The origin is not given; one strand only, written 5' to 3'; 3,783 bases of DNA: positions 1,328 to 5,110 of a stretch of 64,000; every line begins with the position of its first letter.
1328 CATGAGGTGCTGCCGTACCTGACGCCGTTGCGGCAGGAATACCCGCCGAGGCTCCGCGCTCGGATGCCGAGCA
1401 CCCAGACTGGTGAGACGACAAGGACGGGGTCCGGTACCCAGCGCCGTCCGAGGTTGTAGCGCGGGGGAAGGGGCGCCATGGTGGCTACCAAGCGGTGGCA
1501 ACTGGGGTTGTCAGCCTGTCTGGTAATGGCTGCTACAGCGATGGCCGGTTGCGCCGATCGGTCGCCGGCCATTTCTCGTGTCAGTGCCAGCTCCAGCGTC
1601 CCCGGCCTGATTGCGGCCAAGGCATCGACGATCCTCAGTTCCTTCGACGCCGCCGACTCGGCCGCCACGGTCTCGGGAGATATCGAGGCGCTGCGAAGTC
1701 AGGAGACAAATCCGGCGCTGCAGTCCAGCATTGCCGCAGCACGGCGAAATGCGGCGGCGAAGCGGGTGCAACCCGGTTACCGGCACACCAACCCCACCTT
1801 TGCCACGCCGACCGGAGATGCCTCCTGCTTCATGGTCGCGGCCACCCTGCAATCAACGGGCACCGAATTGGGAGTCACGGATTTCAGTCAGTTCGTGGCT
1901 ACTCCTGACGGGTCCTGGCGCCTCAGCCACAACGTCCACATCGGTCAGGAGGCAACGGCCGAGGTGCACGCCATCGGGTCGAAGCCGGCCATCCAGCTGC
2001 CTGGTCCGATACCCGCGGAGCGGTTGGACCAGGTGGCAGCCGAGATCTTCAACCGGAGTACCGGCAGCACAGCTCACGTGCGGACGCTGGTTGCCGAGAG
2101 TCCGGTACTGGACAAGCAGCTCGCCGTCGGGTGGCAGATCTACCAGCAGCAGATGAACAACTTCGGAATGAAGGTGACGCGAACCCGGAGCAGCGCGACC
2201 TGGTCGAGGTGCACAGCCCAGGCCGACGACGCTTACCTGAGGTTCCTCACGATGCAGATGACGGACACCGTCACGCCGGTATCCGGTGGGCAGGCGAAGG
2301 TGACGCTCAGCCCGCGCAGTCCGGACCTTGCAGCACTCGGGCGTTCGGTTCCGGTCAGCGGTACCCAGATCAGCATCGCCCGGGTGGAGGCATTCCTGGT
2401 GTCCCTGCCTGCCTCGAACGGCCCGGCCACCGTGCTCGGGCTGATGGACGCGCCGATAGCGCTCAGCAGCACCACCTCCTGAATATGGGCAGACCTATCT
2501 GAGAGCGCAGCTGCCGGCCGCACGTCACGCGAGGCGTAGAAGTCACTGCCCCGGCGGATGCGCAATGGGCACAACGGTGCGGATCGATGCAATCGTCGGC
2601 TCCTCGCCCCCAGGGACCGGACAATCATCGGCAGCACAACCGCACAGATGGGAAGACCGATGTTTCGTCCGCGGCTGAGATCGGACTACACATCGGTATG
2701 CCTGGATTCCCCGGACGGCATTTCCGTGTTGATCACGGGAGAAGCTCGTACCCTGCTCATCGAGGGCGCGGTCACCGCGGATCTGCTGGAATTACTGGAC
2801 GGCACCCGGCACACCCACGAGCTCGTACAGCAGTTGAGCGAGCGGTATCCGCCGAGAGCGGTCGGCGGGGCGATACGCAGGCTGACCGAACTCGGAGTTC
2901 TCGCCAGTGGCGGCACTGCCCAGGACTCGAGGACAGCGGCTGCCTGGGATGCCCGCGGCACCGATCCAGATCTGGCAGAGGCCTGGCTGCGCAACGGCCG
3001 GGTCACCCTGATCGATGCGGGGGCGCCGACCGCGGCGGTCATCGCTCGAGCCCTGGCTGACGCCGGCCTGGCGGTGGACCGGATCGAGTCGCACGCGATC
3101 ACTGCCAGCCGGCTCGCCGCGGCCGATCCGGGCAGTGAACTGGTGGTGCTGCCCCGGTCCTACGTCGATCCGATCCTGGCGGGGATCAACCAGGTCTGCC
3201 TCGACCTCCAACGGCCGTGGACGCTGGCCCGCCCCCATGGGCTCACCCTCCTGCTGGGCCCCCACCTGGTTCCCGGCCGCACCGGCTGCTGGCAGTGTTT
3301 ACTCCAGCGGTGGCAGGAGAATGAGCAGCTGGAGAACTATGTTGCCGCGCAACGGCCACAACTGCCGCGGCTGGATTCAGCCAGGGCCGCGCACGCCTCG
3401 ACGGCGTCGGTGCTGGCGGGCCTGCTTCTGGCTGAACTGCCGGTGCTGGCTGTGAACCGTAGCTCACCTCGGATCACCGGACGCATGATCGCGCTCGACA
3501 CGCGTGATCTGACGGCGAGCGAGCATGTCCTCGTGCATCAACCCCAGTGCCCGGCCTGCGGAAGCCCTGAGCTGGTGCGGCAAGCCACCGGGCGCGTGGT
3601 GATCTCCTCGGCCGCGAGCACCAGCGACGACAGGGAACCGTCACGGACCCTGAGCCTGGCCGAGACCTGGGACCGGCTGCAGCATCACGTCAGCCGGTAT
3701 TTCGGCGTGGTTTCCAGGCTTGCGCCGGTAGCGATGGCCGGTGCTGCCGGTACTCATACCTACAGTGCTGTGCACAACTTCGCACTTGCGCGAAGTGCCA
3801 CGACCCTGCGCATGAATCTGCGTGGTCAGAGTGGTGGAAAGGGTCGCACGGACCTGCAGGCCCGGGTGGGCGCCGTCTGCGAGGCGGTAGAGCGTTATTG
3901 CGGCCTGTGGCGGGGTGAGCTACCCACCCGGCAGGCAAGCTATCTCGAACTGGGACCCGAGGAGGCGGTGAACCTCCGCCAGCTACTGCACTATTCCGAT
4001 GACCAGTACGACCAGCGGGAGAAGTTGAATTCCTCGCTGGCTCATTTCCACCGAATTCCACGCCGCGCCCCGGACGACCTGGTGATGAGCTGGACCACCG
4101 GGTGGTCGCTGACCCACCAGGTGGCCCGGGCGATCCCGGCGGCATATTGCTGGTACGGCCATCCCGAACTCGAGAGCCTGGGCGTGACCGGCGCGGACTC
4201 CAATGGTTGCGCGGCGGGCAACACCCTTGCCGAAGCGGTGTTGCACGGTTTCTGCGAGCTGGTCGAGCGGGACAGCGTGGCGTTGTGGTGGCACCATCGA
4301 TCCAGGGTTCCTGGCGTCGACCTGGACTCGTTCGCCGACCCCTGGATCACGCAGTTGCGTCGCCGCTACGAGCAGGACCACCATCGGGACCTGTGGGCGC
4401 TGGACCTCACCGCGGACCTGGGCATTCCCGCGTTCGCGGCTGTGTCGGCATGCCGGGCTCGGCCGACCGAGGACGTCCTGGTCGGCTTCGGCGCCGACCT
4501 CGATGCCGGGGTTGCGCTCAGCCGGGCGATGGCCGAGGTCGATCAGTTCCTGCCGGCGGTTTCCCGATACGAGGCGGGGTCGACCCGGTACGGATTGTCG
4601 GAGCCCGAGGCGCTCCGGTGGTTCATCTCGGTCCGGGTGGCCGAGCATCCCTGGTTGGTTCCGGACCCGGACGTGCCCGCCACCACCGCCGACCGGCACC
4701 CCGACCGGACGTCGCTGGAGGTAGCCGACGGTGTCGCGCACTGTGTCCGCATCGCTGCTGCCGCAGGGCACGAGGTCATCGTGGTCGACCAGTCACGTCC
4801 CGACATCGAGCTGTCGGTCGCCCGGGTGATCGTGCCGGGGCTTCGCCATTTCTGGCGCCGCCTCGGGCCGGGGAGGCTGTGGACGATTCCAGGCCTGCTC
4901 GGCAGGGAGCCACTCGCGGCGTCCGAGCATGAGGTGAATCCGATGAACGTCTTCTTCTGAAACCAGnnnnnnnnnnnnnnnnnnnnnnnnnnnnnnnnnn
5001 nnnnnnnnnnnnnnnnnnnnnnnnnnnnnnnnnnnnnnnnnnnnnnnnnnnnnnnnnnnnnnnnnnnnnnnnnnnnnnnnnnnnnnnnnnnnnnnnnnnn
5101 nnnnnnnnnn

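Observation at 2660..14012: NHLP-leader linear azol(in)e RiPP with an extremely Cys-dense core (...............)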

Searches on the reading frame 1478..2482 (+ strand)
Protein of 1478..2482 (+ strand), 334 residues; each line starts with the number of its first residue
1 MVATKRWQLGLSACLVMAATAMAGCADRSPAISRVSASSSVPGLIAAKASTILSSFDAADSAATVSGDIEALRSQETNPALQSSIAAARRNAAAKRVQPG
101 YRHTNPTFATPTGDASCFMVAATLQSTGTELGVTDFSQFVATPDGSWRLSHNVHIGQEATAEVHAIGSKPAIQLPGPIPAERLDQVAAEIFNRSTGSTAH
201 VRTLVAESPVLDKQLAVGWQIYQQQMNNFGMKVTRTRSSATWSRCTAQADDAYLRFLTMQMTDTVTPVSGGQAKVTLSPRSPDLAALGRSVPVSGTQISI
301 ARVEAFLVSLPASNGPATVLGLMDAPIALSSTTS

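Call 4: search_protein_families(library=ncbifam, proteins=[window:1478-2482:+], max_evalue=0.01)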
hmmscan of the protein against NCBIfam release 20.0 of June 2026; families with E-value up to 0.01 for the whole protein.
window:1478-2482:+ (334 aa): 0 families

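Call 5: search_protein_families(library=pfam, proteins=[window:1478-2482:+], max_evalue=0.01)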
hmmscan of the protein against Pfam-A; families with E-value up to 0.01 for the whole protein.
window:1478-2482:+ (334 aa): 0 families

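Call 31: find_encoding_contigs(protein=window:1478-2482:+, flank=10000, max_places=3)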
Protein window:1478-2482:+ (334 aa): 2 contigs read that carry it; 2 places shown.
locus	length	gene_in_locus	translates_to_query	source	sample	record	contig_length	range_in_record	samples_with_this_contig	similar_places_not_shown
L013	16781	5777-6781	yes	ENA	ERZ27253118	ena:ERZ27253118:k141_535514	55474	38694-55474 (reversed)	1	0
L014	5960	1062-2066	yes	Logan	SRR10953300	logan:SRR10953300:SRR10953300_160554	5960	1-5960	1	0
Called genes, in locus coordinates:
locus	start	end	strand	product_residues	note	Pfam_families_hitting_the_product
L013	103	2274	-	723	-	PF02310:B12-binding (weak), PF04055:Radical_SAM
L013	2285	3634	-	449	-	PF07812:TfuA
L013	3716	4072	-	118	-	-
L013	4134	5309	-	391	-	PF02624:YcaO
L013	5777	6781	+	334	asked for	PF26366:DUF8094 (weak)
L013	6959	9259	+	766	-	PF02624:YcaO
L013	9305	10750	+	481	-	PF22767:ThcOx (weak), PF00881:Nitroreductase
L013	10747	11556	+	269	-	PF25964:BSH_ALG44 (faint)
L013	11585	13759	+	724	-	PF03412:Peptidase_C39, PF00664:ABC_membrane, PF00005:ABC_tran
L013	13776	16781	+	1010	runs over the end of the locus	PF00664:ABC_membrane, PF00005:ABC_tran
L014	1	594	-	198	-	?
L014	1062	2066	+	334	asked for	PF26366:DUF8094 (weak)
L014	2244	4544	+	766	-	PF02624:YcaO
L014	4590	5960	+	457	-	?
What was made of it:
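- Checked: Fused E1-like/RRE+YcaO: 2660-4960 (ORF open from 2558; called as 766 aa from ATG 2660 in two other assemblies, call 31).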

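Call 40: find_homologous_proteins(query=window:1478-2482:+, max_evalue=0.001)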
Query window:1478-2482:+ (334 aa): 4 proteins with E <= 0.001 among 8000 candidates.
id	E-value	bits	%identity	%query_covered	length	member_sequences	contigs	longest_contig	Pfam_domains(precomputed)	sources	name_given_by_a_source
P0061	4.4e-197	671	100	95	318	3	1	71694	PF26366.1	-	-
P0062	8.9e-101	355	58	92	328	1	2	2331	PF26366.1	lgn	-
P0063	1.9e-91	325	77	58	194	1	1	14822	-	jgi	jgi:hypothetical protein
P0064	8.7e-67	244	46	93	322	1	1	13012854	PF26366.1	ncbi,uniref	ncbi:hypothetical protein [Dactylosporangium sp. CA-092794]|uniref:hypothetical protein n=1 Tax=Dact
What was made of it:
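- Tried and rejected: The homologue search for the lipoprotein returned only 4 proteins, because low-complexity words saturated the candidate list (call 40).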

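Call 50: predict_structure(alignment_id=A3)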
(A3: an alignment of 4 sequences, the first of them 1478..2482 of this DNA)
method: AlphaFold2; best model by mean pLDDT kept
length: 334 residues; sequences in the alignment: 4
mean_pLDDT: 80.0   pTM: 0.79
mean pLDDT of the five models: 80.0, 78.4, 78.3, 70.9, 61.7
residues with pLDDT >= 90: 131; 70-90: 142; 50-70: 19; < 50: 42
segments of 3 or more residues with pLDDT < 50: 1-42
pLDDT, mean of each block of 10 residues (from residue 1): 33 32 30 31 74 90 83 91 90 79 88 82 76 87 89 92 85 76 93 79 88 89 89 93 87 92 88 79 88 92 95 88 94 77
secondary structure, 60 per line:
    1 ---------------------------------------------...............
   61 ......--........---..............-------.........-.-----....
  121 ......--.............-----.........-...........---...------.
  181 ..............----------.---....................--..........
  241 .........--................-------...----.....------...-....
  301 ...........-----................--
elements in order: H46-66 H69-75 H80-93 E101-109 E117-126 E129-141 E147-155 H157-167 E171-173 H180-194 H209-228 E231-249 E252-267 E275-277 H282-286 E293-295 E297-311 E317-332
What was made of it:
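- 1478..2482 (+): Conserved lipoprotein-like protein (334 aa) with the signal peptide and lipobox MAGC. Weak DUF8094 hit. Predicted to be two tandem NTF2-like alpha+beta domains. Candidate immunity or product-binding protein (inference). AF2 model: pLDDT 80, pTM 0.79 (call 50).
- A secreted lipoprotein could act as a binding protein (call 50).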

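Call 53: fold_search(model_id=the predicted structure, library=pdb)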
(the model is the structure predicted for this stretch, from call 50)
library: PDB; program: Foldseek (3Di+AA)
matches with E <= 10: 876; with E <= 0.001: 0
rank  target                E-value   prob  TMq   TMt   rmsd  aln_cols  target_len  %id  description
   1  5had                  1.7e-03  1.00  0.25  0.52   6.3       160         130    8  Crystal structure of intermembrane space region of chloroplast protein ARC6 (released 2017-01-18)
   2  5d9r                  4.3e-03  0.99  0.24  0.50   6.2       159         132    7  Crystal structure of a conserved domain in the intermembrane space region of the plastid division protein ARC6 (released 2015-11-11)
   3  6jzf_B                6.0e-03  1.00  0.25  0.47   6.5       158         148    7  Structure of the intermembrane space region of PARC6 (released 2020-05-06)
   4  2bo9_B                6.0e-03  0.28  0.13  0.19  16.2       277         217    7  Human carboxypeptidase A4 in complex with human latexin. (released 2005-04-15)
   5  5u9o_G                7.1e-03  0.99  0.25  0.48   5.8       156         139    6  Cocrystal structure of the intermembrane space region of the plastid division proteins PARC6 and PDV1 (released 2017-12-20)
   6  6iqt_D                8.4e-03  0.99  0.25  0.52   6.9       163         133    8  Crystal Structure of CagV, a VirB8 homolog of T4SS from Helicobacter pylori Strain 26695 (released 2019-11-13)
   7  4l8o                  8.9e-03  0.99  0.25  0.44   6.0       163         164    6  Crystal structure of a bile-acid 7-alpha dehydratase (CLOHYLEM_06634) from Clostridium hylemonae DSM 15053 at 2.20 A res (released 2013-08-21)
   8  4l8p                  1.1e-02  0.99  0.25  0.44   6.3       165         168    9  Crystal structure of a bile-acid 7-alpha dehydratase (CLOHIR_00079) from Clostridium hiranonis DSM 13275 at 1.60 A resol (released 2013-08-21)
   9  5i7l_B                1.1e-02  0.47  0.17  0.25  11.1       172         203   10  Crystal Structure of SPLUNC1 Disulfide Mutant M2 (A48C, V253C) (released 2016-05-18)
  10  5u9o_F                1.2e-02  0.97  0.23  0.44   6.9       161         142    8  Cocrystal structure of the intermembrane space region of the plastid division proteins PARC6 and PDV1 (released 2017-12-20)
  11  5u9l_B                1.3e-02  0.97  0.24  0.45   6.7       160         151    7  Crystal structure of the intermembrane space region of the plastid division protein PARC6 (released 2017-12-20)
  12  5u9o_A                1.5e-02  0.97  0.23  0.45   7.9       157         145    6  Cocrystal structure of the intermembrane space region of the plastid division proteins PARC6 and PDV1 (released 2017-12-20)
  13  4mob                  1.5e-02  0.12  0.13  0.13  19.0       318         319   10  Acyl-Coenzyme A thioesterase 12 in complex with ADP (released 2014-07-16)
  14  5u9o_B                1.6e-02  1.00  0.25  0.53   7.5       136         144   12  Cocrystal structure of the intermembrane space region of the plastid division proteins PARC6 and PDV1 (released 2017-12-20)
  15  4n3v_A                1.7e-02  0.95  0.23  0.39   7.2       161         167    9  Crystal structure of a bile-acid 7-alpha dehydratase (CLOHIR_00079) from Clostridium hiranonis DSM 13275 at 1.89 A res (released 2013-12-04)
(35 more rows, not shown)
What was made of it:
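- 1478..2482 (+): Best PDB fold matches are NTF2-like/VirB8-like domains with E 2e-3 to 1e-2, which is weak (call 53).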

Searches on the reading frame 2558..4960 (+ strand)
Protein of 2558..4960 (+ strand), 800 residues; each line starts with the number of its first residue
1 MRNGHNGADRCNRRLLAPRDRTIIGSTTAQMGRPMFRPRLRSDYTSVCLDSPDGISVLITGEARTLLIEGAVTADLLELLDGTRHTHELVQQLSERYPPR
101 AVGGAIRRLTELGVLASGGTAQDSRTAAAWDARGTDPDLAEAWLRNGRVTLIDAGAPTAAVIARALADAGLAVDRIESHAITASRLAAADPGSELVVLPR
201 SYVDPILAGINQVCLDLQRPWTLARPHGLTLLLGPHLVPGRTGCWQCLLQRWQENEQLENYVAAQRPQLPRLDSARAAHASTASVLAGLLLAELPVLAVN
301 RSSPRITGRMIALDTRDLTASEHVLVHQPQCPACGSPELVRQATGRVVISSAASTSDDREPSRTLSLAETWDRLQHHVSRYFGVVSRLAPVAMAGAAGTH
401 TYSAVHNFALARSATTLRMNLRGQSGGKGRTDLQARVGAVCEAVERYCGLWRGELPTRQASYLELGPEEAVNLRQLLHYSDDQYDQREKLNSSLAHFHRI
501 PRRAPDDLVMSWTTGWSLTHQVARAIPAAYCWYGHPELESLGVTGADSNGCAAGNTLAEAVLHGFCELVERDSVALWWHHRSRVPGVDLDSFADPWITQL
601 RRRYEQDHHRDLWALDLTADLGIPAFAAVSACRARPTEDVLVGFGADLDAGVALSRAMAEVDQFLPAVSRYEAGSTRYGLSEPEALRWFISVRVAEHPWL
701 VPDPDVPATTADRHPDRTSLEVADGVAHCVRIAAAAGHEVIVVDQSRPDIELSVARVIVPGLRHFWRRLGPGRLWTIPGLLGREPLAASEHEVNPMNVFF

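Call 4: search_protein_families(library=ncbifam, proteins=[window:2558-4960:+], max_evalue=0.01)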
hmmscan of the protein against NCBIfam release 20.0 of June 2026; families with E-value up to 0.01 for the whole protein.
window:2558-4960:+ (800 aa): 6 families
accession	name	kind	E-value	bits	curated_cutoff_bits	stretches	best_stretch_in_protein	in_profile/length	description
TIGR03604.1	TOMM_cyclo_SagD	subfamily_domain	2e-68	231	219.25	1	427-790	1-368/377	thiazole/oxazole-forming peptide maturase, SagD family component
TIGR03266.1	methan_mark_1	equivalog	8.1e-36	123.8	365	1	427-765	57-365/376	YcaO-related McrA-glycine thioamidation protein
TIGR03882.1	cyclo_dehyd_2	equivalog_domain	1.1e-31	110.3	36.9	1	219-385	1-164/164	TOMM precursor leader peptide-binding protein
TIGR00702.1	TIGR00702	domain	7.1e-24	84.6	75.65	1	425-762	51-364/377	YcaO-type kinase domain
TIGR03603.1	cyclo_dehy_ocin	subfamily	3.5e-08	33.5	187.65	1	206-335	167-296/319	thiazole/oxazole-forming peptide maturase, SagC family component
NF041824.1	daptide_HExxH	equivalog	0.00068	18.9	300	1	57-125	20-87/379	daptide biosynthesis intramembrane metalloprotease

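Call 5: search_protein_families(library=pfam, proteins=[window:2558-4960:+], max_evalue=0.01)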
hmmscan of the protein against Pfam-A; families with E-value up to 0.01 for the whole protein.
window:2558-4960:+ (800 aa): 1 family
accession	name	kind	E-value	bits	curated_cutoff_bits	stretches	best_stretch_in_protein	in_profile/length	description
PF02624.21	YcaO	-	9e-88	295.1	25.7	1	427-763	2-325/325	YcaO cyclodehydratase, ATP-ad Mg2+-binding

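Call 29: search_solved_structures(query=window:2660-4960:+, max_evalue=0.001, show_alignments=2)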
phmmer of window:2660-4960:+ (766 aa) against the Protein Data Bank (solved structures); distinct sequences matched with E-value up to 0.001: 5.
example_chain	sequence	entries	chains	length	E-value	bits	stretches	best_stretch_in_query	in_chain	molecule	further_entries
4v1t_A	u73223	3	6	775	1.5e-144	486.3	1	23-762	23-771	LYND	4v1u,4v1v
4bs9_A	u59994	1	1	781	1.3e-138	466.6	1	23-762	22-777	TRUD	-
7u58_A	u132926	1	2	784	6.2e-134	451.1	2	268-764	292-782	MusD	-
6ci7_A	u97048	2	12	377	4.1e-15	58.2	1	477-731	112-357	YcaO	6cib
6pe3_A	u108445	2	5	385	6.8e-14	54.2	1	469-630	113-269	Uncharacterized protein MJ1094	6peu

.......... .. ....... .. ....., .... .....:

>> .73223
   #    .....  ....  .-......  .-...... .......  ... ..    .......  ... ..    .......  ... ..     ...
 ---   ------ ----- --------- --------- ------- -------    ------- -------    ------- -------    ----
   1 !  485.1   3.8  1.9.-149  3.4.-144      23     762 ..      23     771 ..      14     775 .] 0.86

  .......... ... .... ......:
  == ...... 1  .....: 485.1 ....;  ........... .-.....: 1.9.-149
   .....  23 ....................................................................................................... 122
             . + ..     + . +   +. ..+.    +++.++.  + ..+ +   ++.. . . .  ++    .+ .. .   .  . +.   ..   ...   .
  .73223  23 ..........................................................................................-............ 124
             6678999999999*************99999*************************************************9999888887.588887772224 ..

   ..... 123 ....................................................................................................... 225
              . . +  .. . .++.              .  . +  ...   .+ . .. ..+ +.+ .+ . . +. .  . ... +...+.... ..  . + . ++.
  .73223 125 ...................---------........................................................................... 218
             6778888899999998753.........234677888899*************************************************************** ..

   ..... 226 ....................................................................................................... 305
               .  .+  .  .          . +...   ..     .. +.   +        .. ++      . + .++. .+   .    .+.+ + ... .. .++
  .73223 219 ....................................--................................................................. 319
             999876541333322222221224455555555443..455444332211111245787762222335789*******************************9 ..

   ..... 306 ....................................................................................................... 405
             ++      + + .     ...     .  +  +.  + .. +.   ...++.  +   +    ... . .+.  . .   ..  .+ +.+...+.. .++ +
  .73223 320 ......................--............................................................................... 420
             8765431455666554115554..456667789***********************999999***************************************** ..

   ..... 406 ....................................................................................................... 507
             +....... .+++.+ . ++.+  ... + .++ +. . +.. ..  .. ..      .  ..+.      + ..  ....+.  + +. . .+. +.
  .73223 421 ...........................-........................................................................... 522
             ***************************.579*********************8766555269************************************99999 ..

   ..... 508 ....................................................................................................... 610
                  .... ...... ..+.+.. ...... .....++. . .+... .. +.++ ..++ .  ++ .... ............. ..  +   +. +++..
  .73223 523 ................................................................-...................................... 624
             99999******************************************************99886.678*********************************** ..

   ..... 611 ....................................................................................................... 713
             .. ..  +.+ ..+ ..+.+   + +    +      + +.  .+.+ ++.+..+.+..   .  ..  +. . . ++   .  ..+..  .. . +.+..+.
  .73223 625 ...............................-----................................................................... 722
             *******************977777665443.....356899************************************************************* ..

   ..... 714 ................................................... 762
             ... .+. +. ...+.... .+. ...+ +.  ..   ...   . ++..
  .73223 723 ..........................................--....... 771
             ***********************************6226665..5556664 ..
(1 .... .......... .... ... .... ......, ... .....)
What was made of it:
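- On Linear azol(in)e-containing peptide (LAP/TOMM) gene cluster: Full-length alignment to LynD at E 1.5e-144 (call 29).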
